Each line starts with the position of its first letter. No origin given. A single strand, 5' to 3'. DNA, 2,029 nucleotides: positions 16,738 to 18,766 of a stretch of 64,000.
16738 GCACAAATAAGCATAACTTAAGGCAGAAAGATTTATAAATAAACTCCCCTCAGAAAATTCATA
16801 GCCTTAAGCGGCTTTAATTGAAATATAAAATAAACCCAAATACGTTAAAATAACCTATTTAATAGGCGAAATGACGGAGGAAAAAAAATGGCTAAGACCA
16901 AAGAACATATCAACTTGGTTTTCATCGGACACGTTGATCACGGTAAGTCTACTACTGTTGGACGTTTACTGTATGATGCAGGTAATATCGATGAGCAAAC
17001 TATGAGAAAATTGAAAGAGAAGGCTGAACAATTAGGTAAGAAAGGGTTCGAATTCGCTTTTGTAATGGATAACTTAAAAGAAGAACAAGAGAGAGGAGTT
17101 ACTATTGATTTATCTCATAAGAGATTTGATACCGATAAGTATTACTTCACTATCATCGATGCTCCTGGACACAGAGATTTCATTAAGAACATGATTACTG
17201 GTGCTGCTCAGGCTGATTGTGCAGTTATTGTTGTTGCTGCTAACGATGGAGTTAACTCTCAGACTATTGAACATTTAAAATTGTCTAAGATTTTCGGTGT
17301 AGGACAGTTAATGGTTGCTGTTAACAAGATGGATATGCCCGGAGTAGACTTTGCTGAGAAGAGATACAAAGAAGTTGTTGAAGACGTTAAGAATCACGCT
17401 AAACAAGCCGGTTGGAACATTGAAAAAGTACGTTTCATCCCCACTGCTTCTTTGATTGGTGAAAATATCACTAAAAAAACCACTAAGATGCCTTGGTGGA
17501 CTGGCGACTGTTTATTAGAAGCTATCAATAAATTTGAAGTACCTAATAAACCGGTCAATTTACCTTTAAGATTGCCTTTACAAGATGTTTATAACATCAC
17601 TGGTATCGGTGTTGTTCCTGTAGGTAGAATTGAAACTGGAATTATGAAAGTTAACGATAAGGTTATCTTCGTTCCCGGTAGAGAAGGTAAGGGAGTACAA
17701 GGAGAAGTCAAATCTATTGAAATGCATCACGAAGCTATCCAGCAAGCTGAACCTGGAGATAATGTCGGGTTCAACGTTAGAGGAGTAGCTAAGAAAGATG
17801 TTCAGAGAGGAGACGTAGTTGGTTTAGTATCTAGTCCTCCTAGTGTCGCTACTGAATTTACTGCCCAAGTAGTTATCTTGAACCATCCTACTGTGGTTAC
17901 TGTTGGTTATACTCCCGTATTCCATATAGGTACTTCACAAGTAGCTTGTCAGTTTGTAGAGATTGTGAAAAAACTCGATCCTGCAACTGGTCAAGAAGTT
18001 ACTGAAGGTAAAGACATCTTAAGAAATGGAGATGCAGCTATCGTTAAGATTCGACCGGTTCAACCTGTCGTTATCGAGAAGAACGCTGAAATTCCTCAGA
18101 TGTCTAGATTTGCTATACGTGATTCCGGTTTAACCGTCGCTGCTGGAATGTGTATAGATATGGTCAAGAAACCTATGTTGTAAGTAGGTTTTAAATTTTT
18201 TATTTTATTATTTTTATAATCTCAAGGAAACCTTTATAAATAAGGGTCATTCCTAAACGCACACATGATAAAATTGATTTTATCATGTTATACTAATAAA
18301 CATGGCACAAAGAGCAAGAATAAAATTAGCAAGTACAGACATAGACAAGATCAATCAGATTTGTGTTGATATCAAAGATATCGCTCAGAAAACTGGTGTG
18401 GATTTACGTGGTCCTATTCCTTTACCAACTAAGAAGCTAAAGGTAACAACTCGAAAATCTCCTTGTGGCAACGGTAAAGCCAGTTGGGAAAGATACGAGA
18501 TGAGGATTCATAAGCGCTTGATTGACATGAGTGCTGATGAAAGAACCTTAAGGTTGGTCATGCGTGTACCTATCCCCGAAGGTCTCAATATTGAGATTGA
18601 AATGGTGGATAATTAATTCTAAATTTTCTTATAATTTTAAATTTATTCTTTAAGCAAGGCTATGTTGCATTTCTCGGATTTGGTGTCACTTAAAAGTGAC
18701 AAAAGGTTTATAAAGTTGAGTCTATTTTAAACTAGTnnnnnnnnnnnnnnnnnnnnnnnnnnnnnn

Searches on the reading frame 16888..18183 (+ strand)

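Call 60: search_protein_families(library=pfam, proteins=[window:16888-18183:+], max_evalue=0.001)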
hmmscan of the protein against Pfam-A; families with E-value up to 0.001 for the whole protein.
window:16888-18183:+ (431 aa): 5 families
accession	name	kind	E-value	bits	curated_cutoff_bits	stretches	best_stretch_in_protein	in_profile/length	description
PF00009.33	GTP_EFTU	-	6.7e-58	195.8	26.5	1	5-214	1-183/188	Elongation factor Tu GTP binding domain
PF22594.2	GTP-eEF1A_C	-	6.5e-32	110.4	27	1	323-422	1-100/101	GTP-eEF1A C-terminal domain-like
PF03143.23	GTP_EFTU_D3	-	3.2e-24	85.7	27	1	319-423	3-103/106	Elongation factor Tu C-terminal domain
PF03144.31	GTP_EFTU_D2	-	1.2e-18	67.7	30.3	1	241-311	1-72/73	Elongation factor Tu domain 2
PF01926.29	MMR_HSR1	-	3.5e-05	24.3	21.9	0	64-132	25-99/113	50S ribosome-binding GTPase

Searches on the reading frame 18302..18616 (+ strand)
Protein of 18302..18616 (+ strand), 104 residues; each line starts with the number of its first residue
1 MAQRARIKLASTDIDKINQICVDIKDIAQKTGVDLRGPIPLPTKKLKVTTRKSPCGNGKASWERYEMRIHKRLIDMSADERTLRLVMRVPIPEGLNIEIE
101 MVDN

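Call 70: search_protein_families(library=pfam, proteins=[window:18302-18616:+], max_evalue=0.001)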
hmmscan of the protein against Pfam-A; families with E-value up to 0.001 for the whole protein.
window:18302-18616:+ (104 aa): 1 family
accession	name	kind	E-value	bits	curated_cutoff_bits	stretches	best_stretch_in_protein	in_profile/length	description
PF00338.27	Ribosomal_S10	-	5.6e-31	107.2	21.2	1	6-100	1-98/98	Ribosomal protein S10p/S20e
